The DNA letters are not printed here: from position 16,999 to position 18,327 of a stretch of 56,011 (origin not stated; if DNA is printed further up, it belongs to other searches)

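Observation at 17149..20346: TagD/CCT-type cytidylyltransferase + PhyH dioxygenase + LicD transferase: candidate CDP-alcohol phospho-decoration pathway in a chlamydial genome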

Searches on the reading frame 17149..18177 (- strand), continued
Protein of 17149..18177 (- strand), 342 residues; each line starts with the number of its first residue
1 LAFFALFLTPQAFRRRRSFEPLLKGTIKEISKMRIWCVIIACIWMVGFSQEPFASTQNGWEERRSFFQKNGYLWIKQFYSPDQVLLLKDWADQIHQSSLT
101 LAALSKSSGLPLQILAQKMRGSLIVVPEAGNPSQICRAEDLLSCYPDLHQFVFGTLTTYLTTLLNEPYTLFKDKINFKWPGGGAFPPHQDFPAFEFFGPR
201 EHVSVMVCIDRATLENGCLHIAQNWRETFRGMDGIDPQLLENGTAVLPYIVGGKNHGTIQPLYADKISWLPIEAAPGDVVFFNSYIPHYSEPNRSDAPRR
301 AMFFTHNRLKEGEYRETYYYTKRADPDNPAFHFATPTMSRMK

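Call 16: find_related_loci(query=A1, collection=genome_contigs, flank=10000)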
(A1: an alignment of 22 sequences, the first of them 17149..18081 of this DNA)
Query A1 (310 aa) in genome_contigs; peptide patterns used: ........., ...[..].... (x = any residue, [..] = any of these).
195 stretches matched a pattern; 82 encode a relative of the query (tblastn E <= 1e-3); the best 80 are kept; 80 distinct loci.
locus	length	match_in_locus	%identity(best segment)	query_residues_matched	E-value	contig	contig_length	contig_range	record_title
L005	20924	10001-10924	63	2-310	4e-142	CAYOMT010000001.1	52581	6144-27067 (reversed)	MAG TPA_asm: uncultured bacterium isolate SRP200132_co2_286 genome assembly, contig: NODE_415_length_52581_cov_10.387618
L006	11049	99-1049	61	1-310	2e-136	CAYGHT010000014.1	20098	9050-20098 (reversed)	MAG TPA_asm: uncultured bacterium isolate ERP113451_co3_56 genome assembly, contig: NODE_1980_length_20098_cov_7.005887,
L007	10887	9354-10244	60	2-310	3e-129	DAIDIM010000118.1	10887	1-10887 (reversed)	MAG TPA_asm: Chlamydiae bacterium isolate clean362 k141_1424715, whole genome shotgun sequence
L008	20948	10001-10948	59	1-310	6e-129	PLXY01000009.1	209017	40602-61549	MAG: Parachlamydiales bacterium isolate palsa_1444 73.20120700_P3D.326_contig_12478, whole genome shotgun sequence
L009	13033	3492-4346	61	22-310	4e-128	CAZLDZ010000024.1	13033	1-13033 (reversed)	MAG TPA_asm: uncultured bacterium isolate SRP200132_co2_233 genome assembly, contig: NODE_4148_length_13033_cov_6.496995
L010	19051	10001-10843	65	28-310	3e-128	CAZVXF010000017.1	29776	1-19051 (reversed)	MAG TPA_asm: uncultured bacterium isolate SRP200132_co1_420 genome assembly, contig: NODE_2645_length_29776_cov_16.99020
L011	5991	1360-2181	63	28-310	1e-127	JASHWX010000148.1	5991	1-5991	MAG: Candidatus Rhabdochlamydia sp. isolate JOPF242 JOPF_NEAR_contig_1138414, whole genome shotgun sequence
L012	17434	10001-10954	58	4-310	4e-125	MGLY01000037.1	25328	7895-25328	MAG: Chlamydiae bacterium RIFCSPHIGHO2_12_FULL_49_9 rifcsphigho2_12_scaffold_2474, whole genome shotgun sequence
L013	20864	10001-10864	60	22-310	2e-123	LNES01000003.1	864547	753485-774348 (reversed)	MAG: Chlamydiae bacterium Ga0074140 Ga0074140_11.3, whole genome shotgun sequence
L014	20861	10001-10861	58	24-310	7e-122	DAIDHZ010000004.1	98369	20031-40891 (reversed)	MAG TPA_asm: Chlamydiae bacterium isolate clean353 NODE_4_length_98369_cov_19.297481, whole genome shotgun sequence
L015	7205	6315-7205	58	1-297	2e-121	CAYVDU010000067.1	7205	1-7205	MAG TPA_asm: uncultured bacterium isolate SRP287051_co2_217 genome assembly, contig: NODE_16215_length_7205_cov_4.897343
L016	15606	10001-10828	58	26-310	8e-120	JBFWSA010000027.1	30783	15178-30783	MAG: Simkaniaceae bacterium isolate CA_2019_TPBF_219 NODE_7822_length_30783_cov_4.733625_TPBF, whole genome shotgun sequ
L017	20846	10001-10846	58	16-310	2e-119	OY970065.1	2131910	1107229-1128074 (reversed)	MAG: Parachlamydiales bacterium isolate MFD09286.bin.c.6 genome assembly, chromosome: 1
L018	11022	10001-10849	60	28-310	1e-118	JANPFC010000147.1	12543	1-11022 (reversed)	MAG: Chlamydiota bacterium isolate VAR_78_metabat_106 VAR_78_k141_164302, whole genome shotgun sequence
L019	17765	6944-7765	59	28-310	1e-116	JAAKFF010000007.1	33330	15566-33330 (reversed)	MAG: Chlamydiae bacterium isolate K1060_chlam_2 K1060chlam2_7, whole genome shotgun sequence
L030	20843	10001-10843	46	22-308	8e-86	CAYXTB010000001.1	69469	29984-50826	MAG TPA_asm: Candidatus Woesearchaeota archaeon isolate SRP178908_co1_313 genome assembly, contig: NODE_187_length_69469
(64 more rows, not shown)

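Call 33: find_encoding_contigs(protein=P0003, flank=10000, max_places=2)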
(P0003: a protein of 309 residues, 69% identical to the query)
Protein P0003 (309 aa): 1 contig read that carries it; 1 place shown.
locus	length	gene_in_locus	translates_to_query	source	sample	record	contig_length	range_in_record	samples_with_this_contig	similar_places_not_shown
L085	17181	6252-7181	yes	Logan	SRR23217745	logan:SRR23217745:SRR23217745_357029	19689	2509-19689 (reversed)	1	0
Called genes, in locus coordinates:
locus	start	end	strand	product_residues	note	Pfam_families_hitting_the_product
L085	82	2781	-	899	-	PF00069:Pkinase, PF07714:PK_Tyr_Ser-Thr, PF14531:Kinase-like (weak)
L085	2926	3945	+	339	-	PF00579:tRNA-synt_1b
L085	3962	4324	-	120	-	-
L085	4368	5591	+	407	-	PF04991:LicD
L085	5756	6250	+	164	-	PF01467:CTP_transf_like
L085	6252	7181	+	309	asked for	PF05721:PhyH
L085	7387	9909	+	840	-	-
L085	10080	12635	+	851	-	-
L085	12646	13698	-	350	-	PF04613:LpxD, PF25087:GMPPB_C, PF00132:Hexapep (weak), PF25084:LbH_EIF2B (faint), PF00132:Hexapep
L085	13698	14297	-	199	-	PF03938:OmpH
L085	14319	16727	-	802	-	PF07244:POTRA, PF08478:POTRA_1 (faint), PF08479:POTRA_2 (faint), PF07244:POTRA, PF01103:Omp85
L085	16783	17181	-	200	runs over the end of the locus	PF21176:RecR_HhH, PF13662:Toprim_4, PF01751:Toprim, PF21175:RecR_C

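Call 34: find_encoding_contigs(protein=P0023, flank=10000, max_places=2)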
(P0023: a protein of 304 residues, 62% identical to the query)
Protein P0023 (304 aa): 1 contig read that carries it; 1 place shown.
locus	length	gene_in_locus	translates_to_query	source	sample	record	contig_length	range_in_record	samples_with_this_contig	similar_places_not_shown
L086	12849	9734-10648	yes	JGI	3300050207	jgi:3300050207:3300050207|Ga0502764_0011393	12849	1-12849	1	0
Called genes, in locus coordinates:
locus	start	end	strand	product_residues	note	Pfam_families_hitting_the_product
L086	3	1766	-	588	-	?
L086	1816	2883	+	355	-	PF00579:tRNA-synt_1b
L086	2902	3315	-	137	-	-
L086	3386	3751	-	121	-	-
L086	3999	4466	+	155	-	PF13893:RRM_5 (weak), PF00076:RRM_1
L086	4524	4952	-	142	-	PF03061:4HBT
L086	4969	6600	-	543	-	PF07690:MFS_1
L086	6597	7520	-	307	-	PF00364:Biotin_lipoyl (faint), PF25917:BSH_RND (weak), PF25954:Beta-barrel_RND_2 (faint), PF25963:Beta-barrel_AAEA (weak)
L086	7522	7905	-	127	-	-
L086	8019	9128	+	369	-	PF04991:LicD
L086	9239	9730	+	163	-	PF01467:CTP_transf_like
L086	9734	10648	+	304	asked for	PF05721:PhyH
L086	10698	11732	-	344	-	PF04613:LpxD, PF25084:LbH_EIF2B (faint), PF25087:GMPPB_C, PF00132:Hexapep (weak)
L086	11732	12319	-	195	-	PF03938:OmpH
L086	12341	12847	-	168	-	?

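Call 35: find_encoding_contigs(protein=P0095, flank=10000, max_places=2)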
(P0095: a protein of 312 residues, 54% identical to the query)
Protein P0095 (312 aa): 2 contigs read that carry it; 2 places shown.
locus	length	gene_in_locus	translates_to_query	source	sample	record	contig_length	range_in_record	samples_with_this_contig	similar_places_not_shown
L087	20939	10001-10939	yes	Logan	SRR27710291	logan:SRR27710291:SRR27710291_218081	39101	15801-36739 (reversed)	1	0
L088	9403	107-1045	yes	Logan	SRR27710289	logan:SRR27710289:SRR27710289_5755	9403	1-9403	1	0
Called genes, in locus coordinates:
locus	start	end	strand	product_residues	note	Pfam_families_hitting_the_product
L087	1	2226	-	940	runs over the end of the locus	PF00133:tRNA-synt_1, PF09334:tRNA-synt_1g (weak), PF13603:tRNA-synt_1_2, PF09334:tRNA-synt_1g (weak), PF00133:tRNA-synt_1, PF08264:Anticodon_1, PF10458:Val_tRNA-synt_C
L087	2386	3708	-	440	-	PF04966:OprB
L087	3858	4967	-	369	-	PF04991:LicD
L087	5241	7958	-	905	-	PF00069:Pkinase, PF07714:PK_Tyr_Ser-Thr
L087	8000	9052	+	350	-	PF00579:tRNA-synt_1b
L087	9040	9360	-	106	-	-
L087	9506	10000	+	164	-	PF01467:CTP_transf_like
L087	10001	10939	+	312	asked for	PF05721:PhyH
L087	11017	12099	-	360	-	PF04613:LpxD, PF25084:LbH_EIF2B, PF25087:GMPPB_C (faint), PF00132:Hexapep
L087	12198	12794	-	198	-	PF03938:OmpH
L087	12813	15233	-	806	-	PF07244:POTRA, PF08478:POTRA_1 (faint), PF08479:POTRA_2 (faint), PF07244:POTRA, PF01103:Omp85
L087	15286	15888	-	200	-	PF21176:RecR_HhH (weak), PF13662:Toprim_4, PF01751:Toprim (weak), PF21175:RecR_C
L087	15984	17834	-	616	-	PF00884:Sulfatase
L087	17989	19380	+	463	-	PF07992:Pyr_redox_2, PF13738:Pyr_redox_3, PF00070:Pyr_redox, PF13905:Thioredoxin_8 (faint), PF00085:Thioredoxin, PF00578:AhpC-TSA (weak), PF13098:Thioredoxin_2, PF13899:Thioredoxin_7 (weak)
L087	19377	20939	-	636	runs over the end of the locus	PF00884:Sulfatase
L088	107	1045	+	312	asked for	PF05721:PhyH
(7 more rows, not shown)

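Call 37: search_protein_families(library=pfam, max_evalue=0.001, proteins=[L030:2702-4258:+, L030:5205-5939:+, L030:6068-7486:+, L030:8724-9953:+, L030:11413-12300:+, L030:12353-12790:+, L030:12966-13781:+, L030:13778-15496:-, L030:15623-16399:+, L030:16400-17056:-])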
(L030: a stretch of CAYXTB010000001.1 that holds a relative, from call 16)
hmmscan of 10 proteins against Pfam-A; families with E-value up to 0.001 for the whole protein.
L030:2702-4258:+ (518 aa): 1 family
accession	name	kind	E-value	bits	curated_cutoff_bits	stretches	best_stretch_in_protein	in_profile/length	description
PF02355.23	SecD_SecF_C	-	2.1e-17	63.6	20.5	1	349-505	12-175/189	Protein export membrane protein SecD/SecF, C-terminal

L030:5205-5939:+ (244 aa): 0 families

L030:6068-7486:+ (472 aa): 6 families
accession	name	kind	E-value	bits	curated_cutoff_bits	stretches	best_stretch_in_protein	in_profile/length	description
PF13450.12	NAD_binding_8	-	3.7e-16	59.6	21.9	1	12-75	1-66/68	NAD(P)-binding Rossmann-like domain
PF01593.30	Amino_oxidase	-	1.5e-12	48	19.8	1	18-304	2-289/443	Flavin containing amine oxidoreductase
PF00890.30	FAD_binding_2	-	1.6e-06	28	20.4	1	11-264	3-194/414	FAD binding domain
PF12831.13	FAD_oxidored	-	2.3e-06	27.6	27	0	11-46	3-38/416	FAD dependent oxidoreductase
PF13738.12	Pyr_redox_3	-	8.5e-06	25.6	30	1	11-43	1-33/305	Pyridine nucleotide-disulphide oxidoreductase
PF03486.20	HI0933_like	-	5.5e-05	23.2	50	1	9-43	2-36/244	HI0933-like protein Rossmann domain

L030:8724-9953:+ (409 aa): 2 families
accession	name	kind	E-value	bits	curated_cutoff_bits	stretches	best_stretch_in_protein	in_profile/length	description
PF00266.25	Aminotran_5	-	5.4e-25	88.6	21.5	1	64-341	33-315/371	Aminotransferase class-V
PF01053.26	Cys_Met_Meta_PP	-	0.00092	18.3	27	0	95-235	68-203/381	Cys/Met metabolism PLP-dependent enzyme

L030:11413-12300:+ (295 aa): 1 family
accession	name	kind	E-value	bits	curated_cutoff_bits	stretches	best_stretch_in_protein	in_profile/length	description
PF00004.35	AAA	-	3.3e-05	24.8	21.2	1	137-269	1-98/131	ATPase family associated with various cellular activities (AAA)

L030:12353-12790:+ (145 aa): 1 family
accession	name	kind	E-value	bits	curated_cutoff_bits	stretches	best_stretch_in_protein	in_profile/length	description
PF01243.27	PNPOx_N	-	1.6e-09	38.6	28.1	1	13-128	4-117/120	Pyridoxamine 5'-phosphate oxidase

L030:12966-13781:+ (271 aa): 13 families
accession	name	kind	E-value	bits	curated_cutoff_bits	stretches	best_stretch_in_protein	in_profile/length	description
PF13649.12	Methyltransf_25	-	1e-23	84.2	27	1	48-144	1-97/97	Methyltransferase domain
PF13847.12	Methyltransf_31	-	6.7e-23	81.4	27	1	43-149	2-110/145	Methyltransferase domain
PF08241.18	Methyltransf_11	-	2e-22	80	21.2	1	49-147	1-94/95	Methyltransferase domain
PF01209.24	Ubie_methyltran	-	7.6e-16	58.6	20.1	1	43-149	46-152/233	ubiE/COQ5 methyltransferase family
PF13489.12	Methyltransf_23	-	1.1e-12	48.5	27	1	37-244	15-162/164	Methyltransferase domain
PF08242.18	Methyltransf_12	-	4.2e-11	43.9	30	1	49-146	1-98/98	Methyltransferase domain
PF03848.20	TehB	-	3.3e-09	36.9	20.4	1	44-116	30-102/193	Tellurite resistance protein TehB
PF05175.20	MTS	-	1.4e-07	31.8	23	1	44-152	31-142/170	Methyltransferase small domain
PF06325.19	PrmA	-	1.9e-07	31.3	22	1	39-111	156-228/296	Ribosomal protein L11 methyltransferase (PrmA)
PF02353.26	CMAS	-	1.7e-05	24.7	27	1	43-151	61-167/273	Mycolic acid cyclopropane synthetase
PF07021.18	MetW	-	0.00013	22.1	21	1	38-142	7-104/193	Methionine biosynthesis protein MetW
PF13679.12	Methyltransf_32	-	0.00073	20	27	0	43-97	24-84/143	Methyltransferase domain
PF01135.25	PCMT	-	0.00073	19.8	20.3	0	42-101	71-134/210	Protein-L-isoaspartate(D-aspartate) O-methyltransferase (PCMT)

L030:13778-15496:- (572 aa): 2 families
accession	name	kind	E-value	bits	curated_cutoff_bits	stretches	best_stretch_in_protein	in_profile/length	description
PF13714.12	PEP_mutase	-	3.2e-51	174.7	31.5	1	17-278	2-240/240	Phosphoenolpyruvate phosphomutase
PF12804.13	NTP_transf_3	-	4.1e-07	30.8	27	1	336-440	14-125/160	MobA-like NTP transferase domain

L030:15623-16399:+ (258 aa): 2 families
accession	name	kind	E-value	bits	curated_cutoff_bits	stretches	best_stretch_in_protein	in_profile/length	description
PF12804.13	NTP_transf_3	-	2.1e-09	38.2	27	1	15-136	1-110/160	MobA-like NTP transferase domain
PF00483.29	NTP_transferase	-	4.6e-09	36.7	21.2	1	16-133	3-124/245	Nucleotidyl transferase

L030:16400-17056:- (218 aa): 1 family
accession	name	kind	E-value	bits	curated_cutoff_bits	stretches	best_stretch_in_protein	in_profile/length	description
PF01066.26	CDP-OH_P_transf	-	5.3e-08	33.8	22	1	50-175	11-126/152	CDP-alcohol phosphatidyltransferase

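Call 64: predict_structure(alignment_id=A3)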
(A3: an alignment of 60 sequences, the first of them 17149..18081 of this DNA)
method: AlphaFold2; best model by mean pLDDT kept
length: 310 residues; sequences in the alignment: 60
mean_pLDDT: 93.5   pTM: 0.89
mean pLDDT of the five models: 93.5, 93.3, 92.7, 92.6, 92.4
residues with pLDDT >= 90: 261; 70-90: 30; 50-70: 18; < 50: 1
segments of 3 or more residues with pLDDT < 50: none
pLDDT, mean of each block of 10 residues (from residue 1): 80 60 79 98 98 98 98 97 94 93 96 98 98 98 96 94 94 98 98 98 97 96 94 98 98 97 97 98 96 90 70
secondary structure, 60 per line:
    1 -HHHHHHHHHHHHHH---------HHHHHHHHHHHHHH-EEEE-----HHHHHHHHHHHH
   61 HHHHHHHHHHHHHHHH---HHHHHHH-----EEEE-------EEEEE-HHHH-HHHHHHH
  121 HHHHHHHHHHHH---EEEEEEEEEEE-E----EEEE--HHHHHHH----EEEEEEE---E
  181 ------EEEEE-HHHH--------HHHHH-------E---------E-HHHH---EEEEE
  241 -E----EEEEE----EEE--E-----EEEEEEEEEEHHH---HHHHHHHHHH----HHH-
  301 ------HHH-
elements in order: H2-15 H25-38 E40-43 H49-76 H80-86 E92-95 E103-107 H109-112 H114-132 E136-146 E153-156 H159-165 E170-176 E187-191 H193-196 H205-209 H229-232 E236-240 E247-251 E256-258 E267-276 H283-292

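Call 68: fold_search(model_id=the predicted structure, library=pdb)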
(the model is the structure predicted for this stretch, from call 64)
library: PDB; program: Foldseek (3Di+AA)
matches with E <= 10: 1639; with E <= 0.001: 541
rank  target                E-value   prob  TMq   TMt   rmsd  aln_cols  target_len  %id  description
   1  7dt0_F                2.1e-13  1.00  0.57  0.71   4.5       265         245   18  Proline hydroxylase H11-N101I mutant (released 2022-01-12)
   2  7dt0_H                2.1e-13  1.00  0.54  0.69   5.8       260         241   17  Proline hydroxylase H11-N101I mutant (released 2022-01-12)
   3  4q5o_A                3.6e-13  1.00  0.56  0.62   3.9       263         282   17  Crystal structure of EctD from S. alaskensis with 2-oxoglutarate and 5-hydroxyectoine (released 2014-09-10)
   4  4xac                  4.5e-13  1.00  0.56  0.69   6.2       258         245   20  Crystal Structure of EvdO2 from Micromonospora carbonacea var. aurantiaca complexed with 2-oxoglutarate (released 2015-08-05)
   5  8h81                  5.8e-13  1.00  0.57  0.65   4.9       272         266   19  Trans-3/4-proline-hydroxylase H11 with 4-Hydroxyl-proline (released 2023-04-19)
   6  7dt0_B                6.5e-13  1.00  0.55  0.69   5.2       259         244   18  Proline hydroxylase H11-N101I mutant (released 2022-01-12)
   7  7e06_A                7.3e-13  1.00  0.57  0.70   4.5       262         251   18  Trans-3/4-proline-hydroxylase H11 with AKG (released 2022-02-02)
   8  4nmi                  8.7e-13  1.00  0.50  0.55   6.9       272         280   19  Crystal Structure of the Apo ectoine hydroxylase ECTD from Salibacillus salexigens (released 2014-09-10)
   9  5epa_F                9.8e-13  1.00  0.52  0.62   5.5       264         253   14  Crystal structure of non-heme alpha ketoglutarate dependent carbocyclase SnoK from nogalamycin biosynthesis (released 2016-05-11)
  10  7dt0_E                1.0e-12  1.00  0.58  0.72   4.1       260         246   16  Proline hydroxylase H11-N101I mutant (released 2022-01-12)
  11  7dt0_G                1.1e-12  1.00  0.56  0.70   4.7       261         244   18  Proline hydroxylase H11-N101I mutant (released 2022-01-12)
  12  3emr                  1.1e-12  1.00  0.55  0.60   5.5       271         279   18  Crystal Structure Analysis of the ectoine hydroxylase ECTD from Salibacillus salexigens (released 2009-09-29)
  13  3obz                  1.3e-12  1.00  0.57  0.60   6.9       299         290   17  Crystal structure of human phytanoyl-COA dioxygenase phyhd1 2-oxoglutarate and iron complex (released 2010-09-01)
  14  7dzz_B                1.4e-12  1.00  0.57  0.65   4.8       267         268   18  Trans-3/4-proline-hydroxylase H11-stateV (released 2022-02-02)
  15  5nch_A                1.4e-12  1.00  0.53  0.66   5.3       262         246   19  GriE apo form (released 2017-10-04)
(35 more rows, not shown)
